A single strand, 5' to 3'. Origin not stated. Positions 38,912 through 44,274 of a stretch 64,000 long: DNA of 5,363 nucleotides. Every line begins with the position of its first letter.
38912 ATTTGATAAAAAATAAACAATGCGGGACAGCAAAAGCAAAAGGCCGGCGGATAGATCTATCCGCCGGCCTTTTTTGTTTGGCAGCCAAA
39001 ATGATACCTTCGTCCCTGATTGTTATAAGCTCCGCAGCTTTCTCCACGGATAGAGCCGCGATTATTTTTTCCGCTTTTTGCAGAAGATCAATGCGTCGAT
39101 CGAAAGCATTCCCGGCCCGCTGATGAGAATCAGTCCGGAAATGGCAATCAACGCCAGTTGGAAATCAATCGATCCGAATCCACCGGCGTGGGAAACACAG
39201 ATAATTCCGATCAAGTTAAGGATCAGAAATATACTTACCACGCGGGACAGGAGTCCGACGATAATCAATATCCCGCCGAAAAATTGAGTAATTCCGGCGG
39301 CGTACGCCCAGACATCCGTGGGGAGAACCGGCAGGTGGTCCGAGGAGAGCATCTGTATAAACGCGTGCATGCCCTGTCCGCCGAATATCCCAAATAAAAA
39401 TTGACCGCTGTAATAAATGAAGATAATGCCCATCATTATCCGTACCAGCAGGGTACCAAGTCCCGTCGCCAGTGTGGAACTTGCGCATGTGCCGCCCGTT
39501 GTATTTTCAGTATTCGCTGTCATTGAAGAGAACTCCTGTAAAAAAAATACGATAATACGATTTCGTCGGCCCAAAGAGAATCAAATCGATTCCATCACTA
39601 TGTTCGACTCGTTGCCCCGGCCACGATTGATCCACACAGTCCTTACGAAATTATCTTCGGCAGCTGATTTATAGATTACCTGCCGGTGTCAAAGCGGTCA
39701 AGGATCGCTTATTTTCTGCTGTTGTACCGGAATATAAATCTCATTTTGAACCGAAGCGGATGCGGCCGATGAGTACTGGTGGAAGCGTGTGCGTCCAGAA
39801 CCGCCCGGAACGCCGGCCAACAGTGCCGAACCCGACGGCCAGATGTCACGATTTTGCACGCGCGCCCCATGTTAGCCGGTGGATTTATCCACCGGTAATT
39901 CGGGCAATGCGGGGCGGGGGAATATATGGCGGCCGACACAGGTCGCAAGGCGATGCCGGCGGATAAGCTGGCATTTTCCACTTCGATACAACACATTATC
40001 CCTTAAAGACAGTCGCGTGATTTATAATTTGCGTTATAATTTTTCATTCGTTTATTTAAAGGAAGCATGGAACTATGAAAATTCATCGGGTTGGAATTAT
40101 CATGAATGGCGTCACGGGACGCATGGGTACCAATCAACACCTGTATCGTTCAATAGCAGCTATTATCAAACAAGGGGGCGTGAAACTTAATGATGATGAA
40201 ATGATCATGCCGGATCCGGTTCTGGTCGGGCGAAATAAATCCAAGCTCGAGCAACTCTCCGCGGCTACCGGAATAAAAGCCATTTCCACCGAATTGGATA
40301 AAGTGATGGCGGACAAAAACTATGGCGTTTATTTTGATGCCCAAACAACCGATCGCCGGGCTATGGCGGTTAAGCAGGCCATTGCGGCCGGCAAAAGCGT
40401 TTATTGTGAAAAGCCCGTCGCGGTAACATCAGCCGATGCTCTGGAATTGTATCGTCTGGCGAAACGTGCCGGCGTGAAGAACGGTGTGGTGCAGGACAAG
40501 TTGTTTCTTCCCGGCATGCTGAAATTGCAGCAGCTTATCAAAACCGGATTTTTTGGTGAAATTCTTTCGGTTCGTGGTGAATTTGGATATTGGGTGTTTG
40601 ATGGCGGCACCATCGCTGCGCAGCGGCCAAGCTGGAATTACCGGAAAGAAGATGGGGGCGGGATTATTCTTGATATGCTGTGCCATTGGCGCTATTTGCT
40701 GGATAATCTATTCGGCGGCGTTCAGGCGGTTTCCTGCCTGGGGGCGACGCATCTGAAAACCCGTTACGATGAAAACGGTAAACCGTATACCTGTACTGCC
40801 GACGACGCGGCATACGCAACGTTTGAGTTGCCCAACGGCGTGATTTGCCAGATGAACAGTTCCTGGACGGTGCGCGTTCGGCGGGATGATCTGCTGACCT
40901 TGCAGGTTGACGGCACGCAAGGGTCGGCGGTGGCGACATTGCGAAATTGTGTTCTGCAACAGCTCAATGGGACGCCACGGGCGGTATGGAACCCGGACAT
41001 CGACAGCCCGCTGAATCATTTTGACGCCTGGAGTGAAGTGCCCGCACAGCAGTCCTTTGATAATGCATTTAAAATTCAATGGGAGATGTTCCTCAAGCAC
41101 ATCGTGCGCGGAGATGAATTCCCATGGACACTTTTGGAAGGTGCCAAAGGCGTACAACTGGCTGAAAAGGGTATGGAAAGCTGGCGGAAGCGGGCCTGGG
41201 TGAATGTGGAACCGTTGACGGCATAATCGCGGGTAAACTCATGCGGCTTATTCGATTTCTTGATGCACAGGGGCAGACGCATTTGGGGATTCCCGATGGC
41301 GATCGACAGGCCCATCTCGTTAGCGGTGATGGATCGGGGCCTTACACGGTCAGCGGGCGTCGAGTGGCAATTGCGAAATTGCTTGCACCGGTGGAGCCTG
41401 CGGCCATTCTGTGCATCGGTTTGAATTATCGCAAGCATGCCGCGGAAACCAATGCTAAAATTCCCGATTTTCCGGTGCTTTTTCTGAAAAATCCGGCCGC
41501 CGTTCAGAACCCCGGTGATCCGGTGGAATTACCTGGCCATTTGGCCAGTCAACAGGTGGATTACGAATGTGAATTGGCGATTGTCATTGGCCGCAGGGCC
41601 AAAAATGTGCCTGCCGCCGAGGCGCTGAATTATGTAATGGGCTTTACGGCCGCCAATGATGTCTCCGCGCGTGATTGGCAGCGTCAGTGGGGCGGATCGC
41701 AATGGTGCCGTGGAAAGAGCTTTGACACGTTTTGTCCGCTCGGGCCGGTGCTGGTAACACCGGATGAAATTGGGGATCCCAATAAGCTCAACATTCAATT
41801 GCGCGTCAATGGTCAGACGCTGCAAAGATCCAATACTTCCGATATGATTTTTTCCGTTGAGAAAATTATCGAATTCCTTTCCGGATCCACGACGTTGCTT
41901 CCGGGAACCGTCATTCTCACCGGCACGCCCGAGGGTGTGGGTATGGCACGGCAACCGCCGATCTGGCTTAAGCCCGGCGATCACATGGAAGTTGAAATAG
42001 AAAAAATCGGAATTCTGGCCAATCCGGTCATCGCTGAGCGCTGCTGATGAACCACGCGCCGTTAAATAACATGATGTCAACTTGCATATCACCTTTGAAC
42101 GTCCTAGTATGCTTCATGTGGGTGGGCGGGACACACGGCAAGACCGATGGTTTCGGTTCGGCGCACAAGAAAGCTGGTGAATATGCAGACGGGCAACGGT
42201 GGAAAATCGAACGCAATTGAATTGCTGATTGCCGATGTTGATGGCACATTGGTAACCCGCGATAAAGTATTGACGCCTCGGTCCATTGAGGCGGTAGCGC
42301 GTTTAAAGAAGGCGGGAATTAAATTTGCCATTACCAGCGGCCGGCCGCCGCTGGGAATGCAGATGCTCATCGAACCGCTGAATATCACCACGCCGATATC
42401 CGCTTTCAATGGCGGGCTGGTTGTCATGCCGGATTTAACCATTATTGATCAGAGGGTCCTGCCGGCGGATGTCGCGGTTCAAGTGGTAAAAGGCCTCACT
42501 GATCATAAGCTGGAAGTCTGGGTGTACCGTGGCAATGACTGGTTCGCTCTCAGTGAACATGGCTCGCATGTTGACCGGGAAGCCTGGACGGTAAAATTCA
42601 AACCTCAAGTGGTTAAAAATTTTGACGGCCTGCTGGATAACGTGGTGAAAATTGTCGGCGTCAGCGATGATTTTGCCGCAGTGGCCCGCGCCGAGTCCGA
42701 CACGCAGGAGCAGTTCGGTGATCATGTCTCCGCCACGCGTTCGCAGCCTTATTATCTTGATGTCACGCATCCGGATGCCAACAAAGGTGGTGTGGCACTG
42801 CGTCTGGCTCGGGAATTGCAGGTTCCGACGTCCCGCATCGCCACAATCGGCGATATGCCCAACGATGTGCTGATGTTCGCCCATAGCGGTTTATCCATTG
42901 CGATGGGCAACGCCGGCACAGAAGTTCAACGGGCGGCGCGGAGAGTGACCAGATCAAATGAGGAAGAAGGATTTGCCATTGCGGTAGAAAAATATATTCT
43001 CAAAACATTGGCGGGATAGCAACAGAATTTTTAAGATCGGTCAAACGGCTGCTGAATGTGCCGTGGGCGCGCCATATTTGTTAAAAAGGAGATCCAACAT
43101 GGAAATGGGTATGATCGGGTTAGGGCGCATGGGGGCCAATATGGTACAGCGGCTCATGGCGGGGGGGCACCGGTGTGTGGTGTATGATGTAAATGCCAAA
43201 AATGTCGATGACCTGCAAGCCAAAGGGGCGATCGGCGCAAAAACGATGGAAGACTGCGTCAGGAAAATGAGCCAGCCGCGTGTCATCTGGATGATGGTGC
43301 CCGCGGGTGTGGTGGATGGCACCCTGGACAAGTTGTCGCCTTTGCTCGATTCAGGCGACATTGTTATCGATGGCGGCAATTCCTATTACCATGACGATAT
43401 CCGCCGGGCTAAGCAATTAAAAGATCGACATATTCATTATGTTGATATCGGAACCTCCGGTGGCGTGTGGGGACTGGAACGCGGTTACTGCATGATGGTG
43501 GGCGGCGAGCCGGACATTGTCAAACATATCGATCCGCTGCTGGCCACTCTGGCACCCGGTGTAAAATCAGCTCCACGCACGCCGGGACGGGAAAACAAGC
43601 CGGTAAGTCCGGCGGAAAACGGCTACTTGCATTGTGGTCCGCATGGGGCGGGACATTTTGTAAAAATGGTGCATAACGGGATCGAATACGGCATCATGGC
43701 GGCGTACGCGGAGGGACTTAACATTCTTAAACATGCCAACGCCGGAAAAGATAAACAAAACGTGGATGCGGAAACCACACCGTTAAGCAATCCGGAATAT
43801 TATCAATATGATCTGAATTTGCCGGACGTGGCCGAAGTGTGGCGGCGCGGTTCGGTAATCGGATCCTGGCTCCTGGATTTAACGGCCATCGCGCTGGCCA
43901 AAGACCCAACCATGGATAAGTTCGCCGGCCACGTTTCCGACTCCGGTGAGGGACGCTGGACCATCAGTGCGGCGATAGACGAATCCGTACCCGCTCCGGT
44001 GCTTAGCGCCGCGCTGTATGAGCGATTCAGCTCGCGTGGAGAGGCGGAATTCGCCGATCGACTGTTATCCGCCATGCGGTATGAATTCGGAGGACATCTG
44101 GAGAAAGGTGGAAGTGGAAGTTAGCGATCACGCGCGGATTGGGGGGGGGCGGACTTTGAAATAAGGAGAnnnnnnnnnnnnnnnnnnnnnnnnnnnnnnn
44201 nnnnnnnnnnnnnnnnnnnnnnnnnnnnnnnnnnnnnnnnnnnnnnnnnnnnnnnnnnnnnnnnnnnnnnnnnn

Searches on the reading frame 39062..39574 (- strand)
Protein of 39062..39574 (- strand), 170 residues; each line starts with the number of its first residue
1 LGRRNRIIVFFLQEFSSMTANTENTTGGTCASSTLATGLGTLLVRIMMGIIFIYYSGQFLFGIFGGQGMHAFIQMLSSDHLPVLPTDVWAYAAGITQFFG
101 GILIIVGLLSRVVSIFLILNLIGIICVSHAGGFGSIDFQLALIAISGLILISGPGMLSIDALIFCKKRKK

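Call 7: search_protein_families(library=pfam, proteins=[window:39062-39574:-])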
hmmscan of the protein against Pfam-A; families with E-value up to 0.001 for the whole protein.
window:39062-39574:- (170 aa): 2 families
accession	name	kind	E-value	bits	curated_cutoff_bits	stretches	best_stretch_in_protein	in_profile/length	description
PF07681.17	DoxX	-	2.7e-14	54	23.6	1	41-129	2-84/85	DoxX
PF04173.18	DoxD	-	0.00032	21.1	22.7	1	97-168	75-149/167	TQO small subunit DoxD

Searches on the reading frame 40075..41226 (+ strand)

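Call 7: search_protein_families(library=pfam, proteins=[window:40075-41226:+])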
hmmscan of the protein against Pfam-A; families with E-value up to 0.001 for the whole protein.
window:40075-41226:+ (383 aa): 3 families
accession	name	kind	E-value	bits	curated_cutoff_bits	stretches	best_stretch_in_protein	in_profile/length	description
PF22725.1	GFO_IDH_MocA_C3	-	2.5e-24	86.1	27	1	149-285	2-123/124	GFO/IDH/MocA C-terminal domain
PF02894.22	GFO_IDH_MocA_C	-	4.2e-14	53.3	22.9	1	153-378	2-218/218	Oxidoreductase family, C-terminal alpha/beta domain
PF01408.29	GFO_IDH_MocA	-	1.8e-09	38.8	24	1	50-135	31-115/120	Oxidoreductase family, NAD-binding Rossmann fold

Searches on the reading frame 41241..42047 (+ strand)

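Call 7: search_protein_families(library=pfam, proteins=[window:41241-42047:+])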
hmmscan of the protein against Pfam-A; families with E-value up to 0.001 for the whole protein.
window:41241-42047:+ (268 aa): 2 families
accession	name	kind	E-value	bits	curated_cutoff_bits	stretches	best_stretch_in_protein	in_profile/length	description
PF01557.24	FAA_hydrolase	-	1.3e-78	264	23.9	1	56-263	2-213/214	Fumarylacetoacetate (FAA) hydrolase C-terminal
PF10370.14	Rv2993c-like_N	-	0.0002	22.6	21.3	1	1-50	1-50/50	Rv2993c-like, N-terminal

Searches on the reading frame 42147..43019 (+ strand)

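Call 7: search_protein_families(library=pfam, proteins=[window:42147-43019:+])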
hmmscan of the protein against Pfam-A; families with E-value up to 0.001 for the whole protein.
window:42147-43019:+ (290 aa): 4 families
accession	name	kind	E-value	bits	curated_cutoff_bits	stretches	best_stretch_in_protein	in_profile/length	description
PF08282.18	Hydrolase_3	-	3.4e-57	194.5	20.9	1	28-278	2-253/255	haloacid dehalogenase-like hydrolase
PF05116.19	S6PP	-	4.4e-10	40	20.3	1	193-264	146-218/247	Sucrose-6F-phosphate phosphohydrolase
PF00702.32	Hydrolase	-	4.5e-08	34.2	26.4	0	168-248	116-191/191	haloacid dehalogenase-like hydrolase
PF12710.13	HAD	-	0.00065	20.6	27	0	39-82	83-130/189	haloacid dehalogenase-like hydrolase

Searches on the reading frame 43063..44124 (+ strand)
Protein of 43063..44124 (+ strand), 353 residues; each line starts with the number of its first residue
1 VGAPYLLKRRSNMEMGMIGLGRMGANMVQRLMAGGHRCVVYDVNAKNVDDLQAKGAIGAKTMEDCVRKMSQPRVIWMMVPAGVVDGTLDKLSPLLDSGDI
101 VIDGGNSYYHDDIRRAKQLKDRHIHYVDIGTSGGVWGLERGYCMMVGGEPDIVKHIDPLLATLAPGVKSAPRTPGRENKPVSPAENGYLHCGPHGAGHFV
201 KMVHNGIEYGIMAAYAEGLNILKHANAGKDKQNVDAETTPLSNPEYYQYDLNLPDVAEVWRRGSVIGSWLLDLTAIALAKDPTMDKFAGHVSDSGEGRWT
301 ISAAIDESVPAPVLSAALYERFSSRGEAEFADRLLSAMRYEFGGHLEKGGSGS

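Call 7: search_protein_families(library=pfam, proteins=[window:43063-44124:+])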
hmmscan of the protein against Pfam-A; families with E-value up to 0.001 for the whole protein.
window:43063-44124:+ (353 aa): 4 families
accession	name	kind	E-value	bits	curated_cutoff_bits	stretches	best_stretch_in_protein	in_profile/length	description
PF03446.21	NAD_binding_2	-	1.5e-38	132.8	21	1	15-165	2-154/161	NAD binding domain of 6-phosphogluconate dehydrogenase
PF00393.24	6PGD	-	9.5e-21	74.9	27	2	197-227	1-31/290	6-phosphogluconate dehydrogenase, C-terminal domain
PF03807.23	F420_oxidored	-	5.8e-06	27.3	21.6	1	15-104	2-91/94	NADP oxidoreductase coenzyme F420-dependent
PF02826.25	2-Hacid_dh_C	-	0.00017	21.5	25.1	1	7-67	31-90/178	D-isomer specific 2-hydroxyacid dehydrogenase, NAD binding domain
